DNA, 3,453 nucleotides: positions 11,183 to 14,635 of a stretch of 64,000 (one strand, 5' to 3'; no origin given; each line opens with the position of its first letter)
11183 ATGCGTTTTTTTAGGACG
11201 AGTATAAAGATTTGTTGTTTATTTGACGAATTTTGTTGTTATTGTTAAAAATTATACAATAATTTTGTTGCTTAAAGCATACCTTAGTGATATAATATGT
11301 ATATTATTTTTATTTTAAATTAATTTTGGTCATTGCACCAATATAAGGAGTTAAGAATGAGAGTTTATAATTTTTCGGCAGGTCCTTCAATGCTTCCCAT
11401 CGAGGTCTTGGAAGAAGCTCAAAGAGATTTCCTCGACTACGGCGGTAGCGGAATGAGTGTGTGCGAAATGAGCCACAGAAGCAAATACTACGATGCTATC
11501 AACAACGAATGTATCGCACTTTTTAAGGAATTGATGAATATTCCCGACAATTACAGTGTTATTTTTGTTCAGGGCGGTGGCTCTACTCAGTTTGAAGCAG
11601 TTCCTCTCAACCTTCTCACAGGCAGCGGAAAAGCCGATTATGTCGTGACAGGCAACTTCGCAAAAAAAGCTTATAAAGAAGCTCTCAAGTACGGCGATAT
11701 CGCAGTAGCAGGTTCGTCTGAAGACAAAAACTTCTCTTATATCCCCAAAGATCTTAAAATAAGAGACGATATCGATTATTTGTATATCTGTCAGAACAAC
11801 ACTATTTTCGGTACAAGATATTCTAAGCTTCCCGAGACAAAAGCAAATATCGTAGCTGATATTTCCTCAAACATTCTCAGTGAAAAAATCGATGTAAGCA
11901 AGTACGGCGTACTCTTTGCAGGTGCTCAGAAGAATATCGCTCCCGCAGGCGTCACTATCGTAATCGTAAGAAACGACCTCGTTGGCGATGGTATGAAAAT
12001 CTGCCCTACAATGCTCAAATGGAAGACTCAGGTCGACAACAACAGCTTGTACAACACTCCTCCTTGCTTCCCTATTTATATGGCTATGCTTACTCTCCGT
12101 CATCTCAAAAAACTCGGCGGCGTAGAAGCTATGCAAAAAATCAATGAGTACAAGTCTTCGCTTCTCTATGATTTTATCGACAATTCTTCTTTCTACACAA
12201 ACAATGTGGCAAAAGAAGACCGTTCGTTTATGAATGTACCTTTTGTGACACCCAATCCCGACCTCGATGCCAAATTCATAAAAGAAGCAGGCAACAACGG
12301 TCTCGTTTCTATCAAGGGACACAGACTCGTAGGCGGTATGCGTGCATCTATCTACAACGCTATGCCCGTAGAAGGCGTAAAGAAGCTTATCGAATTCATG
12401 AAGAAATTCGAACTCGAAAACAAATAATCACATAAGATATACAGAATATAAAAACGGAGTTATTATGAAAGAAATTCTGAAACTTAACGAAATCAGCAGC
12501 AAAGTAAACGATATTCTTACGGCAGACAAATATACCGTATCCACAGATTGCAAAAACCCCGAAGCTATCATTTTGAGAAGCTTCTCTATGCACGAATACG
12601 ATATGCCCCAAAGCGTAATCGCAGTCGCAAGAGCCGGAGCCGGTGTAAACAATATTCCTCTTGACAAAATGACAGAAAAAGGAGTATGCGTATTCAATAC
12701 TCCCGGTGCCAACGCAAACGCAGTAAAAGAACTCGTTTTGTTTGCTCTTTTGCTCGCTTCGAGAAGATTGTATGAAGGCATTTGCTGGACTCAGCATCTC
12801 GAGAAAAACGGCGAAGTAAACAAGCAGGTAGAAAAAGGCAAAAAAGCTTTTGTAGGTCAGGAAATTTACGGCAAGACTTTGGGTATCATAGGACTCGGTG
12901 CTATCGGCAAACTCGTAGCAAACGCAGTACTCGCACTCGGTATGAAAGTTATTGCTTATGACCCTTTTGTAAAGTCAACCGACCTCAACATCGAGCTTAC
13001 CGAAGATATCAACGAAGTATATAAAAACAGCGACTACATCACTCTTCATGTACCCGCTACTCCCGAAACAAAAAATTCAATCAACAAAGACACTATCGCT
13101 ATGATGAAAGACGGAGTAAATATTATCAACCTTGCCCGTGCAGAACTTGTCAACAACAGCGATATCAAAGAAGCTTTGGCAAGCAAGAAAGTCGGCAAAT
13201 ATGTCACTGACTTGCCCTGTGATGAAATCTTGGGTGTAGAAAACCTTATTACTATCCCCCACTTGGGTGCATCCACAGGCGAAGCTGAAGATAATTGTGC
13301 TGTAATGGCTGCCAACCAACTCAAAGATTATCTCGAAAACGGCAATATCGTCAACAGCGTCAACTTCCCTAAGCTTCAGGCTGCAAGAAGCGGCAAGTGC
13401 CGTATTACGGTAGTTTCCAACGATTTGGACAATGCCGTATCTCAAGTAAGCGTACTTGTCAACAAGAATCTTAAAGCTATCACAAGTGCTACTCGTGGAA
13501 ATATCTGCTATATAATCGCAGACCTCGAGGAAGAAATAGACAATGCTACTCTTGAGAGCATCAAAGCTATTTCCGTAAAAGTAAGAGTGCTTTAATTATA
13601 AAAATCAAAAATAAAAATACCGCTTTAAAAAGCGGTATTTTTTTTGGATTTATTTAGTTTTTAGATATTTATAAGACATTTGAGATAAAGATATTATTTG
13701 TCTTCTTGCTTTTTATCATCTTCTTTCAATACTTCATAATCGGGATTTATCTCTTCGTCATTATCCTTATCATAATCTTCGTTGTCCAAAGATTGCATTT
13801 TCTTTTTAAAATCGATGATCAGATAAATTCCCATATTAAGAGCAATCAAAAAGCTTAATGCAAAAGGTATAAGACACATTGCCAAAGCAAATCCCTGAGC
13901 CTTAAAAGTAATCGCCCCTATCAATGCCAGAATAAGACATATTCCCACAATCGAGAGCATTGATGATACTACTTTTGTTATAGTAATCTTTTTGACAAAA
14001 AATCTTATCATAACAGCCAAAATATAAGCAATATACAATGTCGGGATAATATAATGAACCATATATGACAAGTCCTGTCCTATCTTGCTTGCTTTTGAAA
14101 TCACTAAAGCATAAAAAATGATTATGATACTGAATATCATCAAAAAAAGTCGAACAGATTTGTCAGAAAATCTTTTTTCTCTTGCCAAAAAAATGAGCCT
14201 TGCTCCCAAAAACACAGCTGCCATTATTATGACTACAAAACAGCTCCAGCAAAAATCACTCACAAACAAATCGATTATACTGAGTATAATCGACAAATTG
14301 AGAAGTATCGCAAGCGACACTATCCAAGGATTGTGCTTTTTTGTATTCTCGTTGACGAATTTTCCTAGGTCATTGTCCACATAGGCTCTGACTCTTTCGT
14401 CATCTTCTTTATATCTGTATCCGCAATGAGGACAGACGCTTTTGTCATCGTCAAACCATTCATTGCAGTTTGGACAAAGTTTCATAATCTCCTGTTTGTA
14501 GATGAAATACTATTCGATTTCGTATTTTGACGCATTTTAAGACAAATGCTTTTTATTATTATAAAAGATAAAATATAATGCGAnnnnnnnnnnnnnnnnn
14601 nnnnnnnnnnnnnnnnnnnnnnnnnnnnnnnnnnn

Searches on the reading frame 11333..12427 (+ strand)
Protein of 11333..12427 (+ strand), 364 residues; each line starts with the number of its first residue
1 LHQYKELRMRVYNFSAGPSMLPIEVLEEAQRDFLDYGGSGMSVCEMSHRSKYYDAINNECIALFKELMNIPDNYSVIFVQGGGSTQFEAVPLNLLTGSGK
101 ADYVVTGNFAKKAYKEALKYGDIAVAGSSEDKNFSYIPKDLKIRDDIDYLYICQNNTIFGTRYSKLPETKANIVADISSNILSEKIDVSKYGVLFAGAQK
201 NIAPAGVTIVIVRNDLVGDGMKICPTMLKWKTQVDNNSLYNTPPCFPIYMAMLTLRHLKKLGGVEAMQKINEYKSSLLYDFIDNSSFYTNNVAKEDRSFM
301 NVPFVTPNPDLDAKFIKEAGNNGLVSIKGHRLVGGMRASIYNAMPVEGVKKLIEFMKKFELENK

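Call 14: search_protein_families(library=pfam, proteins=[window:11333-12427:+], max_evalue=0.00001)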
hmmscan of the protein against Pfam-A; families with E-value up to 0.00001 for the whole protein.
window:11333-12427:+ (364 aa): 1 family
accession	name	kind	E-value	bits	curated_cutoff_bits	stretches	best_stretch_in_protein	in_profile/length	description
PF00266.25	Aminotran_5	-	4.8e-44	151.3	21.5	1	11-352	1-371/371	Aminotransferase class-V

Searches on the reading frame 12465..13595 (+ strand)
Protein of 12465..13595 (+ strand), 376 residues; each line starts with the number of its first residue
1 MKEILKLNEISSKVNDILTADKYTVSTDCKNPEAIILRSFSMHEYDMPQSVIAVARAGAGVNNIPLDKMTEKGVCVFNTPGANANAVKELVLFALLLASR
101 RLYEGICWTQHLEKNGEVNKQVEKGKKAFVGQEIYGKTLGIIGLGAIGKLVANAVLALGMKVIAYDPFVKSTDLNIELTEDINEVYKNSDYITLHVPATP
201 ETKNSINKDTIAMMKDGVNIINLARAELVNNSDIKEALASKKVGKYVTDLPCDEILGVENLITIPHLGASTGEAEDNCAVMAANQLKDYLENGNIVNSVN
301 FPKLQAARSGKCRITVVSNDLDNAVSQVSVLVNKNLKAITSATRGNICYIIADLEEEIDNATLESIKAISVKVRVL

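Call 15: search_protein_families(library=pfam, proteins=[window:12465-13595:+], max_evalue=0.00001)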
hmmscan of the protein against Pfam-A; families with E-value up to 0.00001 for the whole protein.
window:12465-13595:+ (376 aa): 3 families
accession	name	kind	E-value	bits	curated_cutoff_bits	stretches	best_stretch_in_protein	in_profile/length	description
PF02826.25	2-Hacid_dh_C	-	8.9e-41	139.6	25.1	1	116-268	12-178/178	D-isomer specific 2-hydroxyacid dehydrogenase, NAD binding domain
PF00389.36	2-Hacid_dh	-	5.1e-17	62.2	24.6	1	14-300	24-134/134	D-isomer specific 2-hydroxyacid dehydrogenase, catalytic domain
PF03446.21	NAD_binding_2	-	7.5e-07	29.7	21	1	139-243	2-112/161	NAD binding domain of 6-phosphogluconate dehydrogenase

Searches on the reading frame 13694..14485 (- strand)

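Call 15: search_protein_families(library=pfam, proteins=[window:13694-14485:-], max_evalue=0.00001)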
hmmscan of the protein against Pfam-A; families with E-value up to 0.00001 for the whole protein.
window:13694-14485:- (263 aa): 0 families

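Call 30: search_protein_families(library=pfam, proteins=[window:13694-14485:-], max_evalue=1)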
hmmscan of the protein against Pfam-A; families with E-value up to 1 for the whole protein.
window:13694-14485:- (263 aa): 12 families
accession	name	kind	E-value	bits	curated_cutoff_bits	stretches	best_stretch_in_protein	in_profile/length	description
PF13248.11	Zn_ribbon_3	-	5.2e-05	23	27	1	2-24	3-25/26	zinc-ribbon domain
PF10571.15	UPF0547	-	0.0015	19.1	29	1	2-26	1-25/26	Uncharacterised protein family UPF0547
PF12773.13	DZR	-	0.0022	18.6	27.3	1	4-82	1-30/45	Double zinc ribbon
PF18912.6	DZR_2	-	0.051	13.9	27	1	3-27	23-48/56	Double zinc ribbon domain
PF17555.7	TssN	-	0.053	13.4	30.3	1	47-147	29-128/274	Type VI secretion system, TssN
PF14446.12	Prok-RING_1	-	0.11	12.9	29.1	1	3-25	6-30/54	Prokaryotic RING finger family 1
PF13717.11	Zn_ribbon_4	-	0.22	11.9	30.3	0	17-34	4-21/36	zinc-ribbon domain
PF23499.1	YnfU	-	0.26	11.7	27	0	3-11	40-48/49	YnfU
PF13894.12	zf-C2H2_4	-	0.27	12.5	27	0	17-28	2-13/24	C2H2-type zinc finger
PF23104.1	Zf-C2H2_ZNF451_6th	-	0.3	11.6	27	1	4-20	4-20/25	Sixth Zinc fingers C2H2 type, ZNF451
PF07282.18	Cas12f1-like_TNB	-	0.63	10.7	26.3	0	2-28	29-53/60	Cas12f1-like, TNB domain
PF06197.19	DUF998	-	0.7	10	30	0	86-199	46-163/184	Protein of unknown function (DUF998)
